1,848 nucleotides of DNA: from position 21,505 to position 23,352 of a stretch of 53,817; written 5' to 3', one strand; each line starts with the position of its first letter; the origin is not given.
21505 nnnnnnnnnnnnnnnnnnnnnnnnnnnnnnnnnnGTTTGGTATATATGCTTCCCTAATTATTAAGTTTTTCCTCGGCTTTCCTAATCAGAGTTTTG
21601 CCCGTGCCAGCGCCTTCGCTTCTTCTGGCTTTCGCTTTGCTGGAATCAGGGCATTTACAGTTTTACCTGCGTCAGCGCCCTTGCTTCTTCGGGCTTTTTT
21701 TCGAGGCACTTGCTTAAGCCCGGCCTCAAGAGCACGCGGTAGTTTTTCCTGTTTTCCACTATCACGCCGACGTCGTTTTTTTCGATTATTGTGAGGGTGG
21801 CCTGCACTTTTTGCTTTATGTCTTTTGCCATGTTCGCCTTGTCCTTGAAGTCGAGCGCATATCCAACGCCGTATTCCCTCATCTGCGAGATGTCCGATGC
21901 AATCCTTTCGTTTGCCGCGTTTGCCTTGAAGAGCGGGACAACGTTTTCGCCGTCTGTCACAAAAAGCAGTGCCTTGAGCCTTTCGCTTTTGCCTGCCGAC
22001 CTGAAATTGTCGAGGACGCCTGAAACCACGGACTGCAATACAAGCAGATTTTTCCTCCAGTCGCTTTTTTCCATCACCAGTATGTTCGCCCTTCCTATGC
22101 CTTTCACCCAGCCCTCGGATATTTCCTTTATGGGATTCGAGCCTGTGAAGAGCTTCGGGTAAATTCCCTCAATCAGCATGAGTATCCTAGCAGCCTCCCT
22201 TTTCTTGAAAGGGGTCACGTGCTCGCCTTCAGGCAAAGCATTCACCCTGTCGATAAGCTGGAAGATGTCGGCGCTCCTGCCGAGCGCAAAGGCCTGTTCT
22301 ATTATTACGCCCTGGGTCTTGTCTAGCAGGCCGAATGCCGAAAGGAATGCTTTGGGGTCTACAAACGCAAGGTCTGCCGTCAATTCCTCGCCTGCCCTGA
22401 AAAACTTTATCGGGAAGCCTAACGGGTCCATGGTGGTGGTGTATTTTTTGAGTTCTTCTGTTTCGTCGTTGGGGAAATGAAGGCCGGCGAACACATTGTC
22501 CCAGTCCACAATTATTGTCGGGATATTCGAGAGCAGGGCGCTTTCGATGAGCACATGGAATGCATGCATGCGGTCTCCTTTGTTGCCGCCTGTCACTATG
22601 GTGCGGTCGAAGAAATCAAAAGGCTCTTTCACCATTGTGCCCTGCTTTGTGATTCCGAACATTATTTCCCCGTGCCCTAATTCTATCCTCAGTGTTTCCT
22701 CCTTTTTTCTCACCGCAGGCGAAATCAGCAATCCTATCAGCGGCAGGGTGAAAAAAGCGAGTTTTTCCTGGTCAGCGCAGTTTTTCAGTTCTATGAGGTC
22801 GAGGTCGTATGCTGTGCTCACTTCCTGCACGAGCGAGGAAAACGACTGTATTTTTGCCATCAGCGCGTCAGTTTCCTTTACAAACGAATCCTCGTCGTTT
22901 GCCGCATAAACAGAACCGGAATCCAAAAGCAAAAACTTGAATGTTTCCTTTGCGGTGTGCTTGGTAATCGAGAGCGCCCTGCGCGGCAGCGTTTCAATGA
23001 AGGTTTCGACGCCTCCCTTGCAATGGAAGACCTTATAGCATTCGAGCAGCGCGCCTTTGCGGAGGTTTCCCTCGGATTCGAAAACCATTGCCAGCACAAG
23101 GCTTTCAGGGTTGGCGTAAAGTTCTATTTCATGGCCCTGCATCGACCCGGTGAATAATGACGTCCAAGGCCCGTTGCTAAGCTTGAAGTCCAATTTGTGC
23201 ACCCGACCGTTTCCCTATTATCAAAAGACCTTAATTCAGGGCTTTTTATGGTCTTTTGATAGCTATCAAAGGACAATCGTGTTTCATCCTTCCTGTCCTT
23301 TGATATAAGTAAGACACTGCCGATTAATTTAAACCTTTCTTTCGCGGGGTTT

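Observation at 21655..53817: Candidate undescribed cell-surface or attachment module occupying the right 30 kb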

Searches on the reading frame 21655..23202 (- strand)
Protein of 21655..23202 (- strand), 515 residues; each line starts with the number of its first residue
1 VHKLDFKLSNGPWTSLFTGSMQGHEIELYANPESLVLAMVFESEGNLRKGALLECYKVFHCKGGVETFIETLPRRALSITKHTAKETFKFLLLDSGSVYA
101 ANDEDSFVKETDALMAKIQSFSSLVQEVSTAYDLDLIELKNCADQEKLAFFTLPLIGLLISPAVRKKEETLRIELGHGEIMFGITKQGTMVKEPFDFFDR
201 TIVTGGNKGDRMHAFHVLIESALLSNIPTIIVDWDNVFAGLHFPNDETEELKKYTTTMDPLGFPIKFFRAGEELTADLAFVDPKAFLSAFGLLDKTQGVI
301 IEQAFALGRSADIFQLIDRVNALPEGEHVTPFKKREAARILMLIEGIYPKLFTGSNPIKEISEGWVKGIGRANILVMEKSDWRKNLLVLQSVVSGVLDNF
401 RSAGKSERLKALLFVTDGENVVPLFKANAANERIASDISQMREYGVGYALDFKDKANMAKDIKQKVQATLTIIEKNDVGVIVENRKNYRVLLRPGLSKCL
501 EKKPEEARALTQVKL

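Call 5: search_protein_families(library=pfam, proteins=[window:21655-23202:-], max_evalue=0.1)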
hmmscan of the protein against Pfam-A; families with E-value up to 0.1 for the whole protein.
window:21655-23202:- (515 aa): 0 families

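Call 12: find_homologous_proteins(query=window:21655-23202:-)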
Query window:21655-23202:- (515 aa): 19 proteins with E <= 0.001 among 8000 candidates.
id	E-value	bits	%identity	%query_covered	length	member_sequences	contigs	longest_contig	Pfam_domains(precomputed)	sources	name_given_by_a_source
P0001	0.0e+0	1058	91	99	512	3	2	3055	-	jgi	jgi:hypothetical protein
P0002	8.5e-270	914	77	100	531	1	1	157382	-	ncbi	ncbi:MAG: hypothetical protein QXK06_00095 [Candidatus Diapherotrites archaeon]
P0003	9.3e-263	890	74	99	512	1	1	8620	-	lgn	-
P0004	4.6e-236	802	68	99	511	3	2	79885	-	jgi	-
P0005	2.3e-227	774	64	99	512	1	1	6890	-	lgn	-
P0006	8.2e-214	729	62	97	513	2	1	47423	-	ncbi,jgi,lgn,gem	-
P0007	3.1e-213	727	61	99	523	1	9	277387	-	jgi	-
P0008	2.4e-202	691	59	97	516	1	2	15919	-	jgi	-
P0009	3.1e-201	688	60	97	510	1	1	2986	-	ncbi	-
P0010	4.1e-159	549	46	97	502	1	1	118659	-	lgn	-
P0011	1.3e-156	540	46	97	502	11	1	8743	-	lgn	-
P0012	4.3e-143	496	44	97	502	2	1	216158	-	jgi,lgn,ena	-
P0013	4.4e-140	486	45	97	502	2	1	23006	-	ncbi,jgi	-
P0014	2.4e-133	464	41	97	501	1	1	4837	-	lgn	-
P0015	3.9e-120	420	40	97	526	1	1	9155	-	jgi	jgi:hypothetical protein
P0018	2.9e-112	394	38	97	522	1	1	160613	-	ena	-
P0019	8.1e-112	393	39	97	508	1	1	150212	-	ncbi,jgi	-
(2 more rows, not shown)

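Call 13: find_encoding_contigs(protein=window:21655-23202:-, flank=10000, max_places=6)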
Protein window:21655-23202:- (515 aa): no gene with exactly this product is on record in the collection.

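Call 14: find_encoding_contigs(protein=P0002, flank=10000, max_places=2)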
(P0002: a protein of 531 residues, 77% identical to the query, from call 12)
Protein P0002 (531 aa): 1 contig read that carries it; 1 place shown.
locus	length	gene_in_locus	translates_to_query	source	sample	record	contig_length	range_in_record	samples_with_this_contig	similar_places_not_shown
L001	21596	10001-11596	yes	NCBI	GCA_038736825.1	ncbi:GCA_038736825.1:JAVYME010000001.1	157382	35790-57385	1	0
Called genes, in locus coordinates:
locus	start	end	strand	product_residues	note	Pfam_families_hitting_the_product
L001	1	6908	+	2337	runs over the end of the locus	PF02369:Big_1 (faint), PF13620:CarboxypepD_reg (faint)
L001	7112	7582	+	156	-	-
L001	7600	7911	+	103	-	-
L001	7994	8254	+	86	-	-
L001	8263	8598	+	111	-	-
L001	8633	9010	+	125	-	-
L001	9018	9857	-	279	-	-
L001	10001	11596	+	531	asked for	-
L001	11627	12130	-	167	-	-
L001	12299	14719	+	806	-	PF03104:DNA_pol_B_exo1, PF13482:RNase_H_2, PF10108:DNA_pol_B_exo2 (weak), PF00136:DNA_pol_B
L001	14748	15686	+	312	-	PF00557:Peptidase_M24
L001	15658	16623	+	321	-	-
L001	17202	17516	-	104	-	-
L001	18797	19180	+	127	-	PF13596:PAS_10, PF08448:PAS_4 (weak)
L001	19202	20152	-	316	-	-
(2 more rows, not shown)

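Call 15: find_encoding_contigs(protein=P0012, flank=10000, max_places=2)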
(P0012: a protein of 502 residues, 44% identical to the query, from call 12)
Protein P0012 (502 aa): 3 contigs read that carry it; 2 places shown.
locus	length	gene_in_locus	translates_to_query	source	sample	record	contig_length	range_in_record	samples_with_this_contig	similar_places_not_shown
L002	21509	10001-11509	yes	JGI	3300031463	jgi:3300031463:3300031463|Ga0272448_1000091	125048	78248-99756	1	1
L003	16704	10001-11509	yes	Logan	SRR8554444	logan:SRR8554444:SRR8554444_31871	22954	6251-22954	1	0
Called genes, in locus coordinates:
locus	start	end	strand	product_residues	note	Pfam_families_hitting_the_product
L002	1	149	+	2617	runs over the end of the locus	PF02369:Big_1 (faint), PF11974:bMG3 (faint), PF13620:CarboxypepD_reg (faint), PF17802:SpaA (faint), PF17210:SdrD_B (faint), PF24025:Ig_DR_A0283-like (faint)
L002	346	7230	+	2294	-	PF02369:Big_1 (faint), PF13620:CarboxypepD_reg (faint), PF24025:Ig_DR_A0283-like (faint), PF17789:MG4 (faint), PF17802:SpaA (faint), PF22904:NOMO1-like_2nd (faint)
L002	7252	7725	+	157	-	-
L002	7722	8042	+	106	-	-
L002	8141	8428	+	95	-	-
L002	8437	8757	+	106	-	-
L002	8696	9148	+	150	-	-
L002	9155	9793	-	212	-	-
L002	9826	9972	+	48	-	-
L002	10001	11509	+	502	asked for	-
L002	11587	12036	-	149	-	-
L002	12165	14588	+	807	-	PF03104:DNA_pol_B_exo1, PF13482:RNase_H_2 (weak), PF10108:DNA_pol_B_exo2, PF00136:DNA_pol_B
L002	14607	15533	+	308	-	PF00557:Peptidase_M24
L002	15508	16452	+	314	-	-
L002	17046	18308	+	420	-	PF13393:tRNA-synt_His, PF01409:tRNA-synt_2d (weak), PF00587:tRNA-synt_2b (weak), PF03129:HGTP_anticodon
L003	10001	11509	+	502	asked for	-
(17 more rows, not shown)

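Call 16: find_encoding_contigs(protein=P0019, flank=10000, max_places=2)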
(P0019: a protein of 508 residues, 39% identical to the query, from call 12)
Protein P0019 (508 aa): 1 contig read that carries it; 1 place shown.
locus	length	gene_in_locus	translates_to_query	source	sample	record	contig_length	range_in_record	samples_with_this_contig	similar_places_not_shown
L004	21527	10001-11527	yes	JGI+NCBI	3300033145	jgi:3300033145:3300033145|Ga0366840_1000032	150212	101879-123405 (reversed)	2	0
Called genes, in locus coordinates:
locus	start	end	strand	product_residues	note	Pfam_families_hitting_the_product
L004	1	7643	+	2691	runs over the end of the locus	PF13620:CarboxypepD_reg (faint), PF17802:SpaA (faint)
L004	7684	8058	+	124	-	-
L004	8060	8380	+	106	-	-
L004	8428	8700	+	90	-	-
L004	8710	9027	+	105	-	-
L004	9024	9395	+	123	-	-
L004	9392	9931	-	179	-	-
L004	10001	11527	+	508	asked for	-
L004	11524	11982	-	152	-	-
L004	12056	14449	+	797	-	PF03104:DNA_pol_B_exo1, PF03175:DNA_pol_B_2 (faint), PF10108:DNA_pol_B_exo2, PF13482:RNase_H_2 (weak), PF00136:DNA_pol_B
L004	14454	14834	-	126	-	-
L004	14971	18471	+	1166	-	-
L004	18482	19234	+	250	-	-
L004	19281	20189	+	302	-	PF00557:Peptidase_M24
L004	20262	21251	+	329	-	-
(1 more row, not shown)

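Call 18: search_solved_structures(query=A1, max_evalue=10, show_alignments=2)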
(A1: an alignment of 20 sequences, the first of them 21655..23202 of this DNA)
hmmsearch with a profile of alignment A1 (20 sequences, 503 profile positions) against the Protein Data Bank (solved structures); distinct sequences matched with E-value up to 10: 2.
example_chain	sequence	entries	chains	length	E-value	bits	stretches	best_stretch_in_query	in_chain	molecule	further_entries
2l69_A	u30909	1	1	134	0.093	14.4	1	242-280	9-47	Rossmann 2x3 fold protein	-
5b04_C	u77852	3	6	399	0.26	12.9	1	294-354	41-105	Probable translation initiation factor eIF-2B subunit beta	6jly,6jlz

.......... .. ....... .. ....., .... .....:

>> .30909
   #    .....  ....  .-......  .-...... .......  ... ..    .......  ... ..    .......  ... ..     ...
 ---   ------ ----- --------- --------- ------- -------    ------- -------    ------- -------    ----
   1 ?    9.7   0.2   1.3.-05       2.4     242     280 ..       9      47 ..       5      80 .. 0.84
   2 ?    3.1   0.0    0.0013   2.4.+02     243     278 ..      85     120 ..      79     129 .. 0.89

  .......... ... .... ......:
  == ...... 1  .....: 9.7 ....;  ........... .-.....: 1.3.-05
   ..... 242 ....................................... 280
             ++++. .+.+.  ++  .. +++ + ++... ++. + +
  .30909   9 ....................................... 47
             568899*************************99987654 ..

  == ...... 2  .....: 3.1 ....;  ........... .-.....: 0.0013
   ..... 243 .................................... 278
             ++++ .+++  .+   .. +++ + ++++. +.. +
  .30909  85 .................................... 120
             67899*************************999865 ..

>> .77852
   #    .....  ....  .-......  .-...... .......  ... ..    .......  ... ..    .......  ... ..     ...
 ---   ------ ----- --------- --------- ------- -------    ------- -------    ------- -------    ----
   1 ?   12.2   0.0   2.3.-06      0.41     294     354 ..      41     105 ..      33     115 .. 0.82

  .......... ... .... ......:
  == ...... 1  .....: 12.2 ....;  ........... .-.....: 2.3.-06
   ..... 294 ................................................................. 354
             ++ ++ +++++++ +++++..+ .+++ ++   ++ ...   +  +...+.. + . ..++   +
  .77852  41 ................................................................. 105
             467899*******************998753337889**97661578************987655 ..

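Call 24: search_protein_families(library=ncbifam, proteins=[window:21655-23202:-], max_evalue=1)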
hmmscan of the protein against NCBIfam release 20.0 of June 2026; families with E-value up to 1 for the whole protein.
window:21655-23202:- (515 aa): 0 families

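Call 26: predict_structure(alignment_id=A1)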
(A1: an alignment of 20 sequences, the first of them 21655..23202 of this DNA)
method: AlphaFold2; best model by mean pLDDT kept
length: 515 residues; sequences in the alignment: 20
mean_pLDDT: 83.1   pTM: 0.64
mean pLDDT of the five models: 83.1, 82.8, 82.3, 82.1, 81.6
residues with pLDDT >= 90: 231; 70-90: 211; 50-70: 39; < 50: 34
segments of 3 or more residues with pLDDT < 50: 1-4, 162-176, 502-515
pLDDT, mean of each block of 10 residues (from residue 1): 56 80 79 88 79 89 74 71 74 85 86 86 82 85 88 71 38 49 77 79 94 93 85 92 83 68 88 94 96 93 93 96 90 96 95 93 66 93 95 97 85 95 95 97 95 93 93 91 83 83 39 32
secondary structure, 60 per line:
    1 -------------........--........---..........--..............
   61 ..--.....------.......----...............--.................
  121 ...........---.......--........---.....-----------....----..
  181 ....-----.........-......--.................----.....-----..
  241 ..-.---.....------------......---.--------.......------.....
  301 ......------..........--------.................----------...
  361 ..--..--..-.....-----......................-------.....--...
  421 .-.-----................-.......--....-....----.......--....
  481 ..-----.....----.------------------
elements in order: E14-21 E24-31 E35-44 E47-62 H65-69 E76-82 E87-101 H104-131 E135-138 H144-151 H155-159 E171-174 E179-184 E190-194 H195-198 E200-205 H208-224 E229-233 H239-242 H248-252 E265-270 H283-289 H296-306 H313-322 H331-347 H358-362 E372-376 H382-403 E411-415 H418-421 H429-444 E446-452 H460-463 E468-474 E477-482 E488-492

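Call 33: fold_search(model_id=the predicted structure, library=pdb)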
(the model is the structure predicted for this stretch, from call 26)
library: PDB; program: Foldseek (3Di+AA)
matches with E <= 10: 862; with E <= 0.001: 136
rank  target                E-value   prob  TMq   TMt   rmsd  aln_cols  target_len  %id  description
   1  4d2i_B                5.8e-12  1.00  0.45  0.50  16.8       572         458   12  Crystal structure of the HerA hexameric DNA translocase from Sulfolobus solfataricus bound to AMP-PNP (released 2014-12-03)
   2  9x1l_A                1.1e-11  1.00  0.40  0.36  20.1       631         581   10  The cryo-EM structure of HerA-NurA complex with AMPPNP from Thermococcus kodakarensis (released 2026-02-04)
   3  4d2i_A                1.3e-11  1.00  0.44  0.48  17.2       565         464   11  Crystal structure of the HerA hexameric DNA translocase from Sulfolobus solfataricus bound to AMP-PNP (released 2014-12-03)
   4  9x1m_A                1.3e-11  1.00  0.45  0.40  18.5       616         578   10  The cryo-EM structure of HerA-NurA complex with AMPPNP and dsDNA from Thermococcus kodakarensis (released 2026-02-04)
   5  7wrx_C                4.7e-11  1.00  0.42  0.38  17.3       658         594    9  Structure of Deinococcus radiodurans HerA-ADP complex (released 2023-02-01)
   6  7wrw_B                4.7e-11  1.00  0.42  0.38  17.5       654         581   10  Structure of Deinococcus radiodurans HerA (released 2023-02-01)
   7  8xav_A                8.2e-11  1.00  0.46  0.42  17.2       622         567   10  Cryo-EM structure of an anti-phage defense complex (released 2024-06-05)
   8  8xau_F                1.2e-10  1.00  0.44  0.43  16.8       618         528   11  Cryo-EM structure of HerA (released 2024-06-05)
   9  8xau_A                1.2e-10  1.00  0.46  0.43  17.0       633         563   10  Cryo-EM structure of HerA (released 2024-06-05)
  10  7wrx_B                1.7e-10  1.00  0.43  0.38  17.6       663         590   10  Structure of Deinococcus radiodurans HerA-ADP complex (released 2023-02-01)
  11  7wrx_A                2.2e-10  1.00  0.44  0.39  17.2       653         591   10  Structure of Deinococcus radiodurans HerA-ADP complex (released 2023-02-01)
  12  7wrw_A                3.0e-10  1.00  0.45  0.40  17.3       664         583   10  Structure of Deinococcus radiodurans HerA (released 2023-02-01)
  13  8zit_O                3.2e-10  1.00  0.45  0.41  16.2       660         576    8  DUF4297-HerA complex with DNA and ATPgamaS (released 2025-03-12)
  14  8ziq_O                3.6e-10  1.00  0.41  0.38  17.6       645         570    9  HerA-DUF4297 complex with DNA (released 2025-03-12)
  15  8ziq_M                7.9e-10  1.00  0.46  0.41  16.5       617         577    9  HerA-DUF4297 complex with DNA (released 2025-03-12)
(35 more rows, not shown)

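Call 42: find_encoding_contigs(protein=P0018, flank=10000, max_places=1)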
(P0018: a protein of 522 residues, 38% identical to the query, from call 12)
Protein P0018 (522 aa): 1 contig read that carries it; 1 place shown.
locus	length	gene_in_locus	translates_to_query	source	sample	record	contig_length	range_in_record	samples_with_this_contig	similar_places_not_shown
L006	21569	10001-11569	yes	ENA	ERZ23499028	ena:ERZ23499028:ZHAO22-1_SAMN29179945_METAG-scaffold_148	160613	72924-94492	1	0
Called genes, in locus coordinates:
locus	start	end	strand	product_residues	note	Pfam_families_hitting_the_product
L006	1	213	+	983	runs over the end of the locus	-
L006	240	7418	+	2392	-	PF13620:CarboxypepD_reg (weak)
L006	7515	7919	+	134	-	-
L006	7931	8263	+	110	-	-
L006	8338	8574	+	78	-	-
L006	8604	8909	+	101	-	-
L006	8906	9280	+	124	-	-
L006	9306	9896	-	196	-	-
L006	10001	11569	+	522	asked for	-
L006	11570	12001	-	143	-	-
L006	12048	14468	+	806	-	PF03104:DNA_pol_B_exo1, PF13482:RNase_H_2 (weak), PF10108:DNA_pol_B_exo2 (weak), PF00136:DNA_pol_B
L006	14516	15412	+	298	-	PF00557:Peptidase_M24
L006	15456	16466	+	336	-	-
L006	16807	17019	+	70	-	-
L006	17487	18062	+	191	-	PF03352:Adenine_glyco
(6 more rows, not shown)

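Call 43: find_encoding_contigs(protein=P0013, flank=10000, max_places=1)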
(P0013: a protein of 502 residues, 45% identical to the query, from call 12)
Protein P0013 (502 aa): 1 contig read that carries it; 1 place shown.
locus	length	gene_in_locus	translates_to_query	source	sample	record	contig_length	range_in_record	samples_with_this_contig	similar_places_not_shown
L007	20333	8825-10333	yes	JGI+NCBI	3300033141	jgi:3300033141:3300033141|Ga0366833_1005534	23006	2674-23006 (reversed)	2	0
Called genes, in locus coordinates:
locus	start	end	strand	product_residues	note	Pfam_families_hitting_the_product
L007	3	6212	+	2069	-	PF13620:CarboxypepD_reg (faint), PF02369:Big_1 (faint)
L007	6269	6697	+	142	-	-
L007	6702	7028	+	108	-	-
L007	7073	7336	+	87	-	-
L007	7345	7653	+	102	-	-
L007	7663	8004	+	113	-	-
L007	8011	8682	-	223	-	-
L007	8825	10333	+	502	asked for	-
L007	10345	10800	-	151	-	-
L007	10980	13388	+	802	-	PF03104:DNA_pol_B_exo1, PF13482:RNase_H_2, PF10108:DNA_pol_B_exo2 (weak), PF00136:DNA_pol_B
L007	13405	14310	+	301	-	PF00557:Peptidase_M24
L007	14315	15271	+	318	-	-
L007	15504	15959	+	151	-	-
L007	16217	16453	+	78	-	PF01402:RHH_1 (weak)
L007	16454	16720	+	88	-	PF05016:ParE_toxin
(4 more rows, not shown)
